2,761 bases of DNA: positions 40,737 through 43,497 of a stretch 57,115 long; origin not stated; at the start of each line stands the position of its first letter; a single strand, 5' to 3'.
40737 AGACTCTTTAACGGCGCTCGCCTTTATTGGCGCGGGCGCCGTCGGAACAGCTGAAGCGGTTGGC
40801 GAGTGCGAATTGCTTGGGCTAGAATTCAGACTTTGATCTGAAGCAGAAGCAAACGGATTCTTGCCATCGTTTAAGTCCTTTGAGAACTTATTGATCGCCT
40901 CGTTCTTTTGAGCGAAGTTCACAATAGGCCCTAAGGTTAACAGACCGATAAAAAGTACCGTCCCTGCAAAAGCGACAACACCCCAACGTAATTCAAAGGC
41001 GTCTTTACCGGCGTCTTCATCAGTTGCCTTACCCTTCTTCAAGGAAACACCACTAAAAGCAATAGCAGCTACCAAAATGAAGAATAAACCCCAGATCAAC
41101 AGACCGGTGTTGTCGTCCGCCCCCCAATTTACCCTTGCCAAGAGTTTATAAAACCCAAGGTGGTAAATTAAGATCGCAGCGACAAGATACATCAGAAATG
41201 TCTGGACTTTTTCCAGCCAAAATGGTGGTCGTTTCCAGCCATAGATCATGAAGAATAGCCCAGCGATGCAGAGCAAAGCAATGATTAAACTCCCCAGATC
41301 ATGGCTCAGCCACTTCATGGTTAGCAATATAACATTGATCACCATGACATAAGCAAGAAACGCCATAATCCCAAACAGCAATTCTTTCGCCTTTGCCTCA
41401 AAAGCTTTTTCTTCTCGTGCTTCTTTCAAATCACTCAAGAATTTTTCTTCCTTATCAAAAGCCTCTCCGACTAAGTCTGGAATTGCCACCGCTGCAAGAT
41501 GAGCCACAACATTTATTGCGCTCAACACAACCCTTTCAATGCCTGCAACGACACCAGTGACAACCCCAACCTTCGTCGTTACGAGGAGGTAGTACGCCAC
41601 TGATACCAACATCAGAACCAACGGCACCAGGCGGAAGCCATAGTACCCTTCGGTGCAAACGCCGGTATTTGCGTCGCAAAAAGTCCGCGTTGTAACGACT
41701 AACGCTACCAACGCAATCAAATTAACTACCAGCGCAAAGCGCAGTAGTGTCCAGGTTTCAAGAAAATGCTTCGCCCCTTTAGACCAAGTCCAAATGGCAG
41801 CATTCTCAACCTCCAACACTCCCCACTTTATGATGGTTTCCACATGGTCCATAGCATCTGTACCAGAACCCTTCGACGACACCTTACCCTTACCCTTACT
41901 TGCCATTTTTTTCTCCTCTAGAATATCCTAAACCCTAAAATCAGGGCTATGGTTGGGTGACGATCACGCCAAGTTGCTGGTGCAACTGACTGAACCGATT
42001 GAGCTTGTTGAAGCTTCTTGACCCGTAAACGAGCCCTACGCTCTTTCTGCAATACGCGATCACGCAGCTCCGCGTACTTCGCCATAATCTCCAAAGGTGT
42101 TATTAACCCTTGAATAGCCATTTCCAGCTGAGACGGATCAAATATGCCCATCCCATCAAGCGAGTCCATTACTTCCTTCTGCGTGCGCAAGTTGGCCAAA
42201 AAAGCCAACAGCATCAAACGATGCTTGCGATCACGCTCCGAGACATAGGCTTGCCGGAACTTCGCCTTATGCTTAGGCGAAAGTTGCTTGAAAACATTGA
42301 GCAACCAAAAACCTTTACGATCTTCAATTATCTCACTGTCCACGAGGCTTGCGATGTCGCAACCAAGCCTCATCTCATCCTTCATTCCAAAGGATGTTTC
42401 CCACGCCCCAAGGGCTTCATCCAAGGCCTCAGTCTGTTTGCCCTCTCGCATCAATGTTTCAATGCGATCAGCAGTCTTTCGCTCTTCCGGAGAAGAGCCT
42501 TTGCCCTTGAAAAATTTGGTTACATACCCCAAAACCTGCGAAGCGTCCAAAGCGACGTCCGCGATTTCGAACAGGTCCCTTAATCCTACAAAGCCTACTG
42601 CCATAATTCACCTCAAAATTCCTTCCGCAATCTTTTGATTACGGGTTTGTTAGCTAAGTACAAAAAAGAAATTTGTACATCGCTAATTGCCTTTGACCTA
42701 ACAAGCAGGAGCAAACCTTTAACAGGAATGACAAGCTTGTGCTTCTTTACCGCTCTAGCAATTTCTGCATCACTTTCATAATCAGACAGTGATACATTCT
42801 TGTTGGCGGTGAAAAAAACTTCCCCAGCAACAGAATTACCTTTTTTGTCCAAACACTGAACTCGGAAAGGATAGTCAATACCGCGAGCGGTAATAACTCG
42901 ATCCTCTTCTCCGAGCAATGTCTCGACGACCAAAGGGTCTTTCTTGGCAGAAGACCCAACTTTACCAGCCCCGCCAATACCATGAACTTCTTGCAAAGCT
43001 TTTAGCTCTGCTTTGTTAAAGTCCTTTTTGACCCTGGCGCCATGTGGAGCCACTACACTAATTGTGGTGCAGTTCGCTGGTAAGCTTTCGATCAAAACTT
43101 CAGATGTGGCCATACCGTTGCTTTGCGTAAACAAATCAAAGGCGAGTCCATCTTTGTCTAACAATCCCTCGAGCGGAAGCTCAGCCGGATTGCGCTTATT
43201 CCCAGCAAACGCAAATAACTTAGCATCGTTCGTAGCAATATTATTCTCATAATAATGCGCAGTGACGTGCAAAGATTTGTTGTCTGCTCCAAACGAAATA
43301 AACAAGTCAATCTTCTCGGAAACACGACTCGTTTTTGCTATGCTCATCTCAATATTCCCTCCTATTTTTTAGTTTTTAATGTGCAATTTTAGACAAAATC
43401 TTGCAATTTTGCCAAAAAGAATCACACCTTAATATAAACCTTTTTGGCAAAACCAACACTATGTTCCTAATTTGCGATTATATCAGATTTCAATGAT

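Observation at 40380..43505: Self-contained three-gene operon of unknown proteins ending in an 8-TM, lectin-like-domain protein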

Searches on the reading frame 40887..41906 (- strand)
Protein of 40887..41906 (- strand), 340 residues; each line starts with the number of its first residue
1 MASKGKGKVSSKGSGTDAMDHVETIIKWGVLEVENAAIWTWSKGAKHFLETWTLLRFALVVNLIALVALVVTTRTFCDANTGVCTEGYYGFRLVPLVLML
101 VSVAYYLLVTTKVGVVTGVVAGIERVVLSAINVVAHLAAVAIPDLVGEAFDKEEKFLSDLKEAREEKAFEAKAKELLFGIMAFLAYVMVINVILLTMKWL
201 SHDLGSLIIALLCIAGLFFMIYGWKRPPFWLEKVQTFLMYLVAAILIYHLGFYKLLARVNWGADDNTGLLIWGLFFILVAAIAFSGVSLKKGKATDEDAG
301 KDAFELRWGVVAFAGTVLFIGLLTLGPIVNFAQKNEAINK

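Call 73: predict_structure(alignment_id=A6)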
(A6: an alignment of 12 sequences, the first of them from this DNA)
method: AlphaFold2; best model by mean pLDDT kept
length: 340 residues; sequences in the alignment: 12
mean_pLDDT: 64.5   pTM: 0.55
mean pLDDT of the five models: 64.5, 60.4, 59.6, 59.5, 58.8
residues with pLDDT >= 90: 2; 70-90: 126; 50-70: 143; < 50: 69
segments of 3 or more residues with pLDDT < 50: 1-21, 142-153, 261-263, 286-306, 335-340
pLDDT, mean of each block of 10 residues (from residue 1): 36 41 51 54 66 80 88 81 78 86 84 69 63 55 45 48 56 74 85 76 71 87 71 80 83 65 52 59 53 41 46 61 58 49
secondary structure, 60 per line:
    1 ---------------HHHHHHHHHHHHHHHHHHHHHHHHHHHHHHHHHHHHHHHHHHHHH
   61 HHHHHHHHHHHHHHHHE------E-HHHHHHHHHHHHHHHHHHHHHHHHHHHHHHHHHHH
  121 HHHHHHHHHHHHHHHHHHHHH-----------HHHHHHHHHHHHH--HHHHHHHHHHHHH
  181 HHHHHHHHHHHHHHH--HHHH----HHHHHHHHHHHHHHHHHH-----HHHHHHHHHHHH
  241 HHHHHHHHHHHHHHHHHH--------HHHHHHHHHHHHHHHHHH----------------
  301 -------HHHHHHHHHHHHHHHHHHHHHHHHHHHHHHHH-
elements in order: H16-76 H86-141 H153-165 H168-195 H198-201 H206-223 H229-258 H267-284 H308-339
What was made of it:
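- On Type IV secretion / conjugation-like system: The TM-domain model has pLDDT 64.5 (call 73).
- Checked: AlphaFold gives helices over the same segments, with TM2 and TM3 fused into one helix (call 73).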

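Call 76: fold_search(model_id=the predicted structure, library=pdb)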
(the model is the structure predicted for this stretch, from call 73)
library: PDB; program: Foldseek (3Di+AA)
matches with E <= 10: 138; with E <= 0.001: 0
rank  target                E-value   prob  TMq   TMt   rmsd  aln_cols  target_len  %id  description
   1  7l2t_C                8.1e-01  0.11  0.15  0.10  24.0       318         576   11  cryo-EM structure of DkTx-bound minimal TRPV1 in partial open state (released 2021-09-22)
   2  7l2t_A                8.9e-01  0.07  0.12  0.08  26.3       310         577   12  cryo-EM structure of DkTx-bound minimal TRPV1 in partial open state (released 2021-09-22)
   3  7l2h_B                9.8e-01  0.10  0.16  0.11  22.3       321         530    9  Cryo-EM structure of unliganded full-length TRPV1 at neutral pH (released 2021-09-22)
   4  7l2h_A                1.0e+00  0.10  0.16  0.12  21.9       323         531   11  Cryo-EM structure of unliganded full-length TRPV1 at neutral pH (released 2021-09-22)
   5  3j9j_A                1.1e+00  0.10  0.16  0.16  24.2       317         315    9  Structure of the capsaicin receptor, TRPV1, determined by single particle electron cryo-microscopy (released 2015-09-02)
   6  7cr3_A                1.2e+00  0.08  0.15  0.14  31.6       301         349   11  human KCNQ2-CaM in apo state (released 2020-09-16)
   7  7mzc_A                1.4e+00  0.08  0.17  0.12  22.6       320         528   11  Cryo-EM structure of minimal TRPV1 with RTX bound in C1 state (released 2021-09-22)
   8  7l2v_A                1.5e+00  0.09  0.17  0.13  20.2       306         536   10  cryo-EM structure of RTX-bound minimal TRPV1 with NMDG at state b (released 2021-09-22)
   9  8tup_A                1.6e+00  0.11  0.17  0.18  29.4       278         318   12  Cryo-EM structure of the human MRS2 magnesium channel under Mg2+-free condition (released 2023-09-13)
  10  7mz9_A                1.8e+00  0.06  0.16  0.11  24.1       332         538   13  Cryo-EM structure of minimal TRPV1 with 1 partially bound RTX (released 2021-09-22)
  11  7l2t_D                1.8e+00  0.06  0.12  0.08  27.6       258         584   12  cryo-EM structure of DkTx-bound minimal TRPV1 in partial open state (released 2021-09-22)
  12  7lqy_A                1.8e+00  0.05  0.14  0.09  27.0       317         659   14  Structure of squirrel TRPV1 in apo state (released 2021-04-21)
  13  7l2p_B                1.9e+00  0.08  0.16  0.11  22.9       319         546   12  cryo-EM structure of unliganded minimal TRPV1 (released 2021-09-22)
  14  8u30_A                1.9e+00  0.06  0.14  0.10  23.4       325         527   13  TRPV1 in nanodisc bound with diC8-PIP2 in the closed state (released 2024-05-08)
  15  7lp9_A                1.9e+00  0.06  0.16  0.10  24.3       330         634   12  Cryo-EM structure of full-length TRPV1 at 4 degrees Celsius (released 2021-07-28)
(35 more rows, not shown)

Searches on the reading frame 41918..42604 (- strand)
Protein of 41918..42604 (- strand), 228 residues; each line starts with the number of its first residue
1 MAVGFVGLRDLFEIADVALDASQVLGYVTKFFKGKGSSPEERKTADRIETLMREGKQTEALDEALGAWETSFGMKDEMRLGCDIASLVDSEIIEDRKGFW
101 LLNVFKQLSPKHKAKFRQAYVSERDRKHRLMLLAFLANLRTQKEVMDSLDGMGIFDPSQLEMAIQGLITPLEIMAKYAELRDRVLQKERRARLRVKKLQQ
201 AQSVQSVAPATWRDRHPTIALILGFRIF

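Call 6: search_protein_families(library=pfam, proteins=[window:41918-42604:-], max_evalue=0.1)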
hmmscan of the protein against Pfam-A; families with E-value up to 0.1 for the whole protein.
window:41918-42604:- (228 aa): 0 families

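Call 7: search_protein_families(library=ncbifam, proteins=[window:41918-42604:-], max_evalue=0.1)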
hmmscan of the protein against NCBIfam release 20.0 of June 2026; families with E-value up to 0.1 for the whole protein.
window:41918-42604:- (228 aa): 0 families

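Call 8: search_protein_families(library=phrogs, proteins=[window:41918-42604:-], max_evalue=0.1)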
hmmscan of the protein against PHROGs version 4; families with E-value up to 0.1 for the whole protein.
window:41918-42604:- (228 aa): 0 families

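Call 16: find_homologous_proteins(query=window:41918-42604:-, max_evalue=0.01)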
Query window:41918-42604:- (228 aa): 1 proteins with E <= 0.01 among 567 candidates.
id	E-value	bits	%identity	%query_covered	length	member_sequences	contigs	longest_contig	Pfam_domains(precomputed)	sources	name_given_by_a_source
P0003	2.3e-143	493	100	100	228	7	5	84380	-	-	-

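Call 40: search_protein_families(library=padloc, proteins=[window:41918-42604:-], max_evalue=0.1)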
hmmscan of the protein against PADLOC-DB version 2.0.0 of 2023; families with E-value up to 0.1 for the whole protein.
window:41918-42604:- (228 aa): 0 families

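Call 72: search_solved_structures(query=A7, max_evalue=10)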
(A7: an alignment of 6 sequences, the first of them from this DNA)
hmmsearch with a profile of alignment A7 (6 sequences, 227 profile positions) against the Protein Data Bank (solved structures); distinct sequences matched with E-value up to 10: 11.
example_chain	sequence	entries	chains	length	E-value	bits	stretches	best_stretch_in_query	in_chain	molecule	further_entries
5i9h_A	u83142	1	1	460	6e-13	52.1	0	37-67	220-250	pentatricopeptide repeat protein dPPR-U8G2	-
5i9f_A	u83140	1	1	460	1.8e-12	50.5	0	37-69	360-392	pentatricopeptide repeat protein dPPR-U10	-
5i9d_A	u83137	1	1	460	5.8e-12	48.9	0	37-69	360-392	pentatricopeptide repeat protein dPPR-U8A2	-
5i9g_C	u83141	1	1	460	2e-11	47.1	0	37-69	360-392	pentatricopeptide repeat protein dPPR-U8C2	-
6een_A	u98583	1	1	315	0.0096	18.7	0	37-70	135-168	Designer Pentatricopeptide Protein dPPR10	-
8k83_A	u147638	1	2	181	0.025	17.4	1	76-159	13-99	De novo design protein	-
6z35_A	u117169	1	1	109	0.1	15.4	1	23-58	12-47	Maquette 2-1ip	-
9k7w_A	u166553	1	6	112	0.39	13.5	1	39-85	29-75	C3-Ni1-HH*3-18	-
6een_B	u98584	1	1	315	0.46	13.2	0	37-71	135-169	Designer Pentatricopeptide Protein dPPR10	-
6een_C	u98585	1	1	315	1.1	12.1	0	37-70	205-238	Designer Pentatricopeptide Protein dPPR10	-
7xgg_A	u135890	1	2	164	3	10.6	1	147-208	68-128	BCL-xL and MCL-1 dual inhibitor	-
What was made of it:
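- Tried and rejected: The B-family profile against PDB gave only spurious summed hits to designer PPR repeats through a single GK..EA..L hairpin motif (call 72).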

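Call 97: search_protein_families(library=pfam, alignment_id=A7, max_evalue=5)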
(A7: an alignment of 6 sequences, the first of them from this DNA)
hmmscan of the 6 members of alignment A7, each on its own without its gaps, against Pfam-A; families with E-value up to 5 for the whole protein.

A. member 1, seq(228 aa): 1 family
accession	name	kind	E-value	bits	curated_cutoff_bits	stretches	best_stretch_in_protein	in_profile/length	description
PF02944.25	BESS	-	0.34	11.2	21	1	105-118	14-27/35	BESS motif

B. families by the number of members that match (of 6 scanned): 8 families
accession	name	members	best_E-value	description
PF05823.17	Gp-FAR-1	1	0.0009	Nematode fatty acid retinoid binding protein (Gp-FAR-1)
PF19964.5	EAD11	1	0.018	Effector-associated domain 11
PF20624.3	DMRT5_DMB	1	0.032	DMRT5, DMB domain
PF24625.1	DUF7626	1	0.079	Domain of unknown function (DUF7626)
PF18915.5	DUF5667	1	0.14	Domain of unknown function (DUF5667)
PF17765.7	MLTR_LBD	1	0.2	MmyB-like transcription regulator ligand binding domain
PF02944.25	BESS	1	0.34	BESS motif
PF19139.5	DUF5822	1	4.2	Family of unknown function (DUF5822)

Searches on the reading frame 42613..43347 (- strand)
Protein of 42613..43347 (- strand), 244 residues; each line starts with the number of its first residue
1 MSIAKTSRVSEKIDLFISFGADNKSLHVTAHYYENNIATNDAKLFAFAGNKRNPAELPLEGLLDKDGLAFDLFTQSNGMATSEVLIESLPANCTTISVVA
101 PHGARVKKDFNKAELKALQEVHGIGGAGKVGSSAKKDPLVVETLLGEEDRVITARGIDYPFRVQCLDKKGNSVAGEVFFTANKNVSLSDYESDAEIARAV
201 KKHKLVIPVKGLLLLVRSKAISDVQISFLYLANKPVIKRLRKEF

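Call 6: search_protein_families(library=pfam, proteins=[window:42613-43347:-], max_evalue=0.1)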
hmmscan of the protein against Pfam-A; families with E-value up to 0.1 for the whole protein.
window:42613-43347:- (244 aa): 0 families

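Call 7: search_protein_families(library=ncbifam, proteins=[window:42613-43347:-], max_evalue=0.1)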
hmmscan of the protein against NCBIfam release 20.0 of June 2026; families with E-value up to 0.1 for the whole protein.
window:42613-43347:- (244 aa): 0 families

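Call 8: search_protein_families(library=phrogs, proteins=[window:42613-43347:-], max_evalue=0.1)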
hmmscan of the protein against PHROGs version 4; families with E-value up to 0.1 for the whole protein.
window:42613-43347:- (244 aa): 0 families

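Call 14: find_homologous_proteins(query=window:42613-43347:-, max_evalue=0.01)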
Query window:42613-43347:- (244 aa): 2 proteins with E <= 0.01 among 921 candidates.
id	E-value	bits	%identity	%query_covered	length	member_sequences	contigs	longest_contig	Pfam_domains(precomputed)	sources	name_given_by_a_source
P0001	6.9e-153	525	100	100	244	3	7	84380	-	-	-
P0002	2.0e-94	333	67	97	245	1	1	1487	-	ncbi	-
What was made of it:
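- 42613..43347 (-): Gene A (244 aa): beta-rich protein with no TM segment and no signal peptide. It belongs to a family that usually has an N-terminal cold-shock domain, which is absent here. One 67% homologue among 5.8 billion clusters (call 14).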

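Call 15: find_encoding_contigs(protein=P0002, flank=10000)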
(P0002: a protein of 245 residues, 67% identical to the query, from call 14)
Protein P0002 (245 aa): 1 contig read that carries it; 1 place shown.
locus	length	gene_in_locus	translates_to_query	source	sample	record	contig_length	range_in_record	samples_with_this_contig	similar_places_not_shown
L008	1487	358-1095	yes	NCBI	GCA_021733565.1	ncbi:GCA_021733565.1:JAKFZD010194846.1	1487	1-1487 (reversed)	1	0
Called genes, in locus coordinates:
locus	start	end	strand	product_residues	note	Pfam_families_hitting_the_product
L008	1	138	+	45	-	?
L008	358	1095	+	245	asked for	-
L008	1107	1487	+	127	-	?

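Call 40: search_protein_families(library=padloc, proteins=[window:42613-43347:-], max_evalue=0.1)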
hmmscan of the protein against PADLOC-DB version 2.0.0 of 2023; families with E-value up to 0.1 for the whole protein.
window:42613-43347:- (244 aa): 0 families

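Call 62: search_solved_structures(query=A4, max_evalue=10)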
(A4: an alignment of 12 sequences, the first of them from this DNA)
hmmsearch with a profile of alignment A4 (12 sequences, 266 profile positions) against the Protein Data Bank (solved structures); distinct sequences matched with E-value up to 10: 23.
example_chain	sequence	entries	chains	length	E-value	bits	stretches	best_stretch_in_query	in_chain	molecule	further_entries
7zhh_A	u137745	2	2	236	1.7e-06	31.6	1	4-59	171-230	Upstream of N-ras, isoform A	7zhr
3cam_A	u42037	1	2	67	0.00027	24.3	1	1-60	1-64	Cold-shock domain family protein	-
6y96_A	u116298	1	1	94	0.00036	24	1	4-60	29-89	Upstream of N-ras, isoform A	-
2ytv_A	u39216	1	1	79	0.00039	23.8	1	5-53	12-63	Cold shock domain-containing protein E1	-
1x65_A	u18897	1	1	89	0.0035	20.7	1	6-76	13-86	UNR protein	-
2lxj_A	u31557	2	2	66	0.0036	20.7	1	1-48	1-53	Cold shock-like protein CspLA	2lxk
5jx4_A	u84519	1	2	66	0.026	17.9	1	1-48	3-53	Cold shock protein CspB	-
3a0j_A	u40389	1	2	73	0.03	17.7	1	3-65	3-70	Cold shock protein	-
2k5n_A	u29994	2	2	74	0.035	17.4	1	8-63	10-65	Putative cold-shock protein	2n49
1i5f_A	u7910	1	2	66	0.06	16.7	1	1-48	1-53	COLD-SHOCK PROTEIN CSPB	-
2yty_A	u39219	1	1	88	0.068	16.5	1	6-52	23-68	Cold shock domain-containing protein E1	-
5o6f_A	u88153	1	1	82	0.079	16.3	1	1-49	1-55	Cold-shock protein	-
1hza_A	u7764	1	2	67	0.11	15.8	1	1-48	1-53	COLD SHOCK PROTEIN CSPB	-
1c9o_A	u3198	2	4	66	0.13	15.6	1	1-48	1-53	COLD-SHOCK PROTEIN | Cold shock protein cspB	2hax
1hzb_A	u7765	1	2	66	0.13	15.6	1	1-48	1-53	COLD SHOCK PROTEIN CSPB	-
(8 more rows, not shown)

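Call 98: search_protein_families(library=pfam, alignment_id=A4, max_evalue=5)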
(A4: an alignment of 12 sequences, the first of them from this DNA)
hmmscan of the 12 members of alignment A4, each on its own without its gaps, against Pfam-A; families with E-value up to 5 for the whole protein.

A. member 1, seq(244 aa): 0 families

B. families by the number of members that match (of 12 scanned): 13 families
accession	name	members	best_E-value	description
PF00313.28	CSD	3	2.5e-06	'Cold-shock' DNA-binding domain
PF14444.12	S1-like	2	0.00032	S1-like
PF08428.16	Rib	1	0.03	Rib domain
PF17657.6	DNA_pol3_finger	1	0.031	Bacterial DNA polymerase III alpha subunit finger domain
PF06715.18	Gp5_C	1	0.062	Gp5 C-terminal repeat (3 copies)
PF22592.2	FCaBP_EF-hand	1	0.092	FCaBP EF-hand domain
PF21633.3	MOV-10_Ig-like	1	0.092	Helicase MOV-10, Ig-like domain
PF05727.16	UPF0228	1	0.1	Uncharacterised protein family (UPF0228)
PF12019.13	GspH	1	0.16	Type II transport protein GspH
PF08206.17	OB_RNB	1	0.16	Ribonuclease B OB domain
PF04386.18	SspB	1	0.16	Stringent starvation protein B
PF12411.13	Choline_sulf_C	1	0.16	Choline sulfatase enzyme C terminal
PF08381.16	BRX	1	0.26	Transcription factor regulating root and shoot growth via Pin3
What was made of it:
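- None of the three proteins has a recognisable signalling domain (calls 6, 7, 97, 98).
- Tried and rejected: Relaxed per-member scans of the A and B families gave only the cold-shock domain in relatives of A (calls 97, 98).
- A-family proteins carry a cold-shock domain (calls 62, 98). A-family cold-shock domains are typical single-strand binders (calls 62, 98).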
